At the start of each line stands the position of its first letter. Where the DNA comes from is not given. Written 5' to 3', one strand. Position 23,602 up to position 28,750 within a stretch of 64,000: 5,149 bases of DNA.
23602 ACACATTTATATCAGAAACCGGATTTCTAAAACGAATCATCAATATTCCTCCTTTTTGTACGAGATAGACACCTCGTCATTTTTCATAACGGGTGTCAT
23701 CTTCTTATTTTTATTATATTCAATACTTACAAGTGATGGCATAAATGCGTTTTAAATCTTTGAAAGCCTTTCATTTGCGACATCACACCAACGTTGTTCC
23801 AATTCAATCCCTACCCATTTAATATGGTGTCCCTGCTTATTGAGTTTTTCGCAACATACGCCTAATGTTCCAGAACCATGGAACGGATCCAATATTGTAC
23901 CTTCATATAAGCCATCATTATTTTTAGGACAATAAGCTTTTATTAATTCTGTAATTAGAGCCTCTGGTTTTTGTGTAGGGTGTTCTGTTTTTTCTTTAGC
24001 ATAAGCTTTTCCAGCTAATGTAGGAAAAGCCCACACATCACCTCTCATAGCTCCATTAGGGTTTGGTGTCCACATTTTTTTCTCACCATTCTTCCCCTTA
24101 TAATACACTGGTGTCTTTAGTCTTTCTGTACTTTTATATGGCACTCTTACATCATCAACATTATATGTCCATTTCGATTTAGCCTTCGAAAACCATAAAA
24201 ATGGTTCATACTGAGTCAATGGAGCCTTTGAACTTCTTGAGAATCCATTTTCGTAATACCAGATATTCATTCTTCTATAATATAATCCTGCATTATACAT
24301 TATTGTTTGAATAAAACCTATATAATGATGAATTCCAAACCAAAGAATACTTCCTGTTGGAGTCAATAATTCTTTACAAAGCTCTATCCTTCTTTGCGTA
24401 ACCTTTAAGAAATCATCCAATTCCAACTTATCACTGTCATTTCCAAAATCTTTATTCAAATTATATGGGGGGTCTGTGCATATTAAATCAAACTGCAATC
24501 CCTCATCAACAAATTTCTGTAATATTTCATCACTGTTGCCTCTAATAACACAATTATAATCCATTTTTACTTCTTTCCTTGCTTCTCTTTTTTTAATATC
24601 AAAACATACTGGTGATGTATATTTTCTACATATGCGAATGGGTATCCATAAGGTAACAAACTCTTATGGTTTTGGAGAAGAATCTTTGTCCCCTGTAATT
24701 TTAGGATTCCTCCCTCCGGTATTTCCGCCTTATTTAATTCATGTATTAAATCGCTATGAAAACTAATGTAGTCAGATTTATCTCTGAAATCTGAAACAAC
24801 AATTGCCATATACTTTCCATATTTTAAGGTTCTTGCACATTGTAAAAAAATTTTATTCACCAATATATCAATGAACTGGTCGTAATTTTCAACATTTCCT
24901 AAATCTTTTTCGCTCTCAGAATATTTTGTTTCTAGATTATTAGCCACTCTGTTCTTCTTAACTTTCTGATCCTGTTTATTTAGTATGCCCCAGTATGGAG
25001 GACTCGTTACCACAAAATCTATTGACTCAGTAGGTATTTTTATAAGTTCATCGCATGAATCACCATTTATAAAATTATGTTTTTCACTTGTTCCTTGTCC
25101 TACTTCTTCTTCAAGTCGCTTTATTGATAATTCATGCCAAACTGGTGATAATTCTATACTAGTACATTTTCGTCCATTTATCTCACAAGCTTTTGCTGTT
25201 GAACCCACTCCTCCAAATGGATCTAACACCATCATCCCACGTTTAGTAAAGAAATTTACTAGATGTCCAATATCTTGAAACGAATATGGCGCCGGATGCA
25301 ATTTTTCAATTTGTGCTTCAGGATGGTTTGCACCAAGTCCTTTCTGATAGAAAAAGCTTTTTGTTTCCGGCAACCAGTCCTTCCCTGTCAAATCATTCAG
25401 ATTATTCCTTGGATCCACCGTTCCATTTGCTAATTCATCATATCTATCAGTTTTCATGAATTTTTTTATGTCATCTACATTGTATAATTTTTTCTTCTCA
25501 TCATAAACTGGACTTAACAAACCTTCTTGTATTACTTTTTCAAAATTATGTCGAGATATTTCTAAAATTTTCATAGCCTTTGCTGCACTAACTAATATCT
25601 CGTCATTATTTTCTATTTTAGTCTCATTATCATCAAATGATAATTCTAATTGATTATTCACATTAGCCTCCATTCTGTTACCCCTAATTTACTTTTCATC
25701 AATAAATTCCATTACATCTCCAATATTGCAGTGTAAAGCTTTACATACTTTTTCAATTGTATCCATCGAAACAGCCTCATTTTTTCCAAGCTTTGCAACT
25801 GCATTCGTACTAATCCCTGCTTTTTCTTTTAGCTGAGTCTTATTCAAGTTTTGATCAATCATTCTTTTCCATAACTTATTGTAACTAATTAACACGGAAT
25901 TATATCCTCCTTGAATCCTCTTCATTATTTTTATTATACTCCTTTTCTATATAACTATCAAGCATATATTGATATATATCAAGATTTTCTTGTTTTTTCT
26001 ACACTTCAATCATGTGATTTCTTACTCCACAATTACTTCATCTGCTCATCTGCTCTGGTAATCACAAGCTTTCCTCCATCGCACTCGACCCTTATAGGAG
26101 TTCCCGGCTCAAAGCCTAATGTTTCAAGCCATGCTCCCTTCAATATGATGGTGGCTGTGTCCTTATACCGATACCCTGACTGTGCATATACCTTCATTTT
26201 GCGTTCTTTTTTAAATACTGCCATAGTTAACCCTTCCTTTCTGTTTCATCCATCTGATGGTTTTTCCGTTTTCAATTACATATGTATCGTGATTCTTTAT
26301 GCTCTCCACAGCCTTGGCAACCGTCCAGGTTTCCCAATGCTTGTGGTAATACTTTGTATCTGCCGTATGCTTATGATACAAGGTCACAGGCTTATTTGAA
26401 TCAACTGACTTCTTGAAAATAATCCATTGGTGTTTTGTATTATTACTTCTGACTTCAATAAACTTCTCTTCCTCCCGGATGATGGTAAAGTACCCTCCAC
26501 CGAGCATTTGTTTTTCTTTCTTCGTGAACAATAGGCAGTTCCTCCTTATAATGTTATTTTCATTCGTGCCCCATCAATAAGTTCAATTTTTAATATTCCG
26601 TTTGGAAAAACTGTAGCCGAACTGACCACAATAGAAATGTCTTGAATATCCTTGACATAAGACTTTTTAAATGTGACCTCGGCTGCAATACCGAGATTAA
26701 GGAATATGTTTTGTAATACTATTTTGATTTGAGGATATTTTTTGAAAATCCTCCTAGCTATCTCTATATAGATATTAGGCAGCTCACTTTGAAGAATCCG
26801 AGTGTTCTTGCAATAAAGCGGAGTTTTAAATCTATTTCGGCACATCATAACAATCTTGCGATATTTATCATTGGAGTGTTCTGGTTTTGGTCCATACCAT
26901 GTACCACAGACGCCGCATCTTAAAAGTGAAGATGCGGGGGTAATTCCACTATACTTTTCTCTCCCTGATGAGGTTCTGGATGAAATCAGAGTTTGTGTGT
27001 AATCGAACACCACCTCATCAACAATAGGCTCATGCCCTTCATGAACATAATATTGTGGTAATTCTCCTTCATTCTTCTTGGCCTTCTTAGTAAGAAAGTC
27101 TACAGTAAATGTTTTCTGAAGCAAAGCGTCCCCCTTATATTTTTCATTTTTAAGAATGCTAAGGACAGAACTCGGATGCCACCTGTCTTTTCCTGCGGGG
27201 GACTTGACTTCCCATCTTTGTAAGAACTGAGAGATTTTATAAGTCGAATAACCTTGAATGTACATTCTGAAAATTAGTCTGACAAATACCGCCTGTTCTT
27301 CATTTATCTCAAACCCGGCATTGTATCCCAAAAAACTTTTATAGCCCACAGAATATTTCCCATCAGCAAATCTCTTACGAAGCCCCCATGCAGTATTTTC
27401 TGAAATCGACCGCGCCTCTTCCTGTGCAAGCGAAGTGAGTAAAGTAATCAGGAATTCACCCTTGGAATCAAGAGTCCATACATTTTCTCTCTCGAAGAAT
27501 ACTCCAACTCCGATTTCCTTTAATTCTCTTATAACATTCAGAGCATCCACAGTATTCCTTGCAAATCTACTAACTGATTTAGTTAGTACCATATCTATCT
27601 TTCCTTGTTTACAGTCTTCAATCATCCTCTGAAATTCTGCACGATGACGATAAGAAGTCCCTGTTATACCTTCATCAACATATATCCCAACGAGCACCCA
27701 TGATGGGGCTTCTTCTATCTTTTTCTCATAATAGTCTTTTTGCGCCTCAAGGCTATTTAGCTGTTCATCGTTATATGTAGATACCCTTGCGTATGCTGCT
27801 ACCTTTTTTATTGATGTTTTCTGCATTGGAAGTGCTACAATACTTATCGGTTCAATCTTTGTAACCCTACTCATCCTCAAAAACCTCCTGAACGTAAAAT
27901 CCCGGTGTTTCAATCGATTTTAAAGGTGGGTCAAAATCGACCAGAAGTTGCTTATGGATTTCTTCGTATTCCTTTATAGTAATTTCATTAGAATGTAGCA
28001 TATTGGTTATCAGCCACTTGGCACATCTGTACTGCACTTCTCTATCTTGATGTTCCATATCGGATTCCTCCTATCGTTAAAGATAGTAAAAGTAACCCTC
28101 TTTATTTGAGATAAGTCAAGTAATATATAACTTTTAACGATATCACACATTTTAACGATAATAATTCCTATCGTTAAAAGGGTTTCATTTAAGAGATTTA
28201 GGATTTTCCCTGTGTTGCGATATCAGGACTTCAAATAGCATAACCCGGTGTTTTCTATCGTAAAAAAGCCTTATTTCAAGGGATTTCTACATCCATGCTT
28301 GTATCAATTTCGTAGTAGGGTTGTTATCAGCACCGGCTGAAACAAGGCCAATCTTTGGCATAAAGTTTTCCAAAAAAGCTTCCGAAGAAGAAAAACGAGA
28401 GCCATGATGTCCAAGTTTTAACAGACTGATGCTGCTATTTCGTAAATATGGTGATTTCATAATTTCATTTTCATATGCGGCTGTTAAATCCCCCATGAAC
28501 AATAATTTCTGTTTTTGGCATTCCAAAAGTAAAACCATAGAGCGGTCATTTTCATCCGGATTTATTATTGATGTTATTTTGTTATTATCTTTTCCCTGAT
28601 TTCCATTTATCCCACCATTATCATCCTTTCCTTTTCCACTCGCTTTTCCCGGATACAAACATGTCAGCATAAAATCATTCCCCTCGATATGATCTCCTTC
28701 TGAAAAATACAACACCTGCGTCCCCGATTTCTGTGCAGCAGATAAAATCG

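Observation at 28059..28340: Prophage is inserted in the 3' end of comEC next to its large serine recombinase: possible excision-gated competence gene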

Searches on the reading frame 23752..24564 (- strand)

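Call 6: search_protein_families(library=pfam, proteins=[window:23752-24564:-], max_evalue=0.01)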
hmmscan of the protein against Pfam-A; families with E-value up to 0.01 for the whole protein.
window:23752-24564:- (270 aa): 2 families
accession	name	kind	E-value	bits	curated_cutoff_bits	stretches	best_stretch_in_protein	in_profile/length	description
PF01555.25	N6_N4_Mtase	-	2.8e-49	168.5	26.7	1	26-265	2-221/221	DNA methylase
PF03602.21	Cons_hypoth95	-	0.0011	19.2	24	0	7-54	96-143/182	Conserved hypothetical protein 95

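Call 70: search_protein_families(library=padloc, proteins=[window:23752-24564:-], max_evalue=0.001)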
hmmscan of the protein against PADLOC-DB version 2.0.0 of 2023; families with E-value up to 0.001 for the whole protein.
window:23752-24564:- (270 aa): 45 families (the best 25 are shown)
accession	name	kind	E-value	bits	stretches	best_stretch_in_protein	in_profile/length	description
PDLC03299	MTase_II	-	5e-46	155.5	1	5-268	16-258/296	Type II methyltransferase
PDLC03371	MTase_II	-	5.2e-45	152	1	3-269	10-254/260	Type II methyltransferase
PDLC03320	MTase_II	-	2.9e-33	113.3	1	24-269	51-276/289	Type II methyltransferase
PDLC03230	MTase_II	-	1.7e-26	91.4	1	6-268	38-283/360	Type II methyltransferase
PDLC03387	MTase_II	-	2.2e-26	90.7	2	89-268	135-276/289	Type II methyltransferase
PDLC03353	MTase_II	-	4.1e-23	80.2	1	4-267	10-250/260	Type II methyltransferase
PDLC03216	MTase_II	-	3.9e-21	73.4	2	167-269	164-257/364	Type II methyltransferase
PDLC03738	oMTase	-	2.2e-20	70.7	1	166-270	173-268/376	orphan methyltransferase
PDLC03339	MTase_II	-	1.1e-18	65.2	1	4-268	4-272/399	Type II methyltransferase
PDLC03327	MTase_II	-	2.9e-18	64.2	1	14-233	50-255/319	Type II methyltransferase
PDLC03279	MTase_II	-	5.1e-17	59.4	2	190-268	518-585/587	Type II methyltransferase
PDLC03300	MTase_II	-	2.4e-16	57.7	1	49-244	83-258/302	Type II methyltransferase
PDLC03238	MTase_II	-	2.8e-14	51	1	13-269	133-365/428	Type II methyltransferase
PDLC03229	MTase_II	-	5e-14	49.9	1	148-266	301-399/436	Type II methyltransferase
PDLC03302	MTase_II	-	3.1e-12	44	1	43-267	62-260/626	Type II methyltransferase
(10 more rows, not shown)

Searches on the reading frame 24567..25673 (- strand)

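Call 6: search_protein_families(library=pfam, proteins=[window:24567-25673:-], max_evalue=0.01)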
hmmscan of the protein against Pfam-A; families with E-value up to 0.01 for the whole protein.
window:24567-25673:- (368 aa): 2 families
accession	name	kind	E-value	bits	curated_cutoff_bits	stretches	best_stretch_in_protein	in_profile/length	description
PF01555.25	N6_N4_Mtase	-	6.6e-18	65.9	26.7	2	59-182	106-218/221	DNA methylase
PF09445.16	Methyltransf_15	-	0.0011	19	22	1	148-237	3-91/165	RNA cap guanine-N2 methyltransferase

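Call 70: search_protein_families(library=padloc, proteins=[window:24567-25673:-], max_evalue=0.001)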
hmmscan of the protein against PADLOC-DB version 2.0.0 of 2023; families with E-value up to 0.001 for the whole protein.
window:24567-25673:- (368 aa): 48 families (the best 25 are shown)
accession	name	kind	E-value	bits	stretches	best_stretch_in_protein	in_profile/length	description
PDLC03391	MTase_II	-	2.3e-30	103.5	1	89-363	106-380/381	Type II methyltransferase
PDLC03353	MTase_II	-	3.9e-23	80.3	2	196-365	7-152/260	Type II methyltransferase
PDLC03363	MTase_II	-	1.5e-18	65.2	1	85-315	19-248/294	Type II methyltransferase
PDLC03387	MTase_II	-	2.7e-18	64.1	2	126-193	214-281/289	Type II methyltransferase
PDLC03284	MTase_II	-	4e-18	63.8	1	66-237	39-219/361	Type II methyltransferase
PDLC03350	MTase_II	-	1.1e-17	62.5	2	199-365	57-195/312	Type II methyltransferase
PDLC03371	MTase_II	-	1.6e-17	61.9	2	118-190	183-255/260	Type II methyltransferase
PDLC03299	MTase_II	-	4.1e-15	54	2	50-188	129-258/296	Type II methyltransferase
PDLC03228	MTase_II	-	5.8e-14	50.5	2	125-188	143-206/227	Type II methyltransferase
PDLC03265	MTase_II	-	9.1e-14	49.6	2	126-189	267-330/333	Type II methyltransferase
PDLC03351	MTase_II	-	3.9e-12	44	1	138-304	139-288/348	Type II methyltransferase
PDLC03305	MTase_II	-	1.4e-11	42.3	2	122-192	179-247/513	Type II methyltransferase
PDLC03216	MTase_II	-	2.7e-11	41.1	1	197-289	10-93/364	Type II methyltransferase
PDLC04134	mad2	-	4.5e-11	40.2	1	134-293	279-396/492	mads_2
PDLC03229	MTase_II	-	1.2e-10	38.8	1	133-197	346-411/436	Type II methyltransferase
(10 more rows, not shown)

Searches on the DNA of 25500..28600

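Call 92: search_rna_families(source=window, start=25500, end=28600, threshold=evalue, max_evalue=1)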
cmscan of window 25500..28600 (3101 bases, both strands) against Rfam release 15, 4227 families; matches with E-value up to 1: 2.
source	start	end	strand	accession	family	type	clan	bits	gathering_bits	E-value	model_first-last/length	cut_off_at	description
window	27459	27568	-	RF02114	FAM13A-AS1_1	Gene; lncRNA;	-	22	70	0.95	1-118/118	no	FAM13A antisense RNA 1 conserved region 1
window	28190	28208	+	RF02129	GNAS-AS1_3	Gene; lncRNA;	-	17.2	42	0.9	1-38/38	no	GNAS antisense RNA 1 conserved region 3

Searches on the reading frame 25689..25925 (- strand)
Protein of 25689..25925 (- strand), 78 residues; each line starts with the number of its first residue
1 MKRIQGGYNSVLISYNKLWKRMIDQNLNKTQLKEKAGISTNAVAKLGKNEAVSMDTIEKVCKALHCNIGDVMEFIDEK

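Call 6: search_protein_families(library=pfam, proteins=[window:25689-25925:-], max_evalue=0.01)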
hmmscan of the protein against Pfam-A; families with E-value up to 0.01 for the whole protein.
window:25689-25925:- (78 aa): 2 families
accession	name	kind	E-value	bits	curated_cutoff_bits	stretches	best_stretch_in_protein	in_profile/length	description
PF13443.12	HTH_26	-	4.8e-19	68.8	22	1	17-77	1-63/63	Cro/C1-type HTH DNA-binding domain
PF01381.28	HTH_3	-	1.2e-05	25.6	23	1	24-69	7-53/55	Helix-turn-helix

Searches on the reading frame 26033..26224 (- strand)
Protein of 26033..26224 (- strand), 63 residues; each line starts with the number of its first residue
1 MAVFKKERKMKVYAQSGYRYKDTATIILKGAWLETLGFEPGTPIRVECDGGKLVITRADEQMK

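Call 6: search_protein_families(library=pfam, proteins=[window:26033-26224:-], max_evalue=0.01)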
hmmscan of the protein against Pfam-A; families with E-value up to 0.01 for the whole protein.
window:26033-26224:- (63 aa): 1 family
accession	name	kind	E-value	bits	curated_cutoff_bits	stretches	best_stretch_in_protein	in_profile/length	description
PF08845.15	SymE_toxin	-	2.5e-13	50.3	29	1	7-56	1-53/54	Toxin SymE, type I toxin-antitoxin system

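Call 70: search_protein_families(library=padloc, proteins=[window:26033-26224:-], max_evalue=0.001)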
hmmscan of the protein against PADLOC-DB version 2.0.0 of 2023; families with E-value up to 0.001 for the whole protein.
window:26033-26224:- (63 aa): 0 families
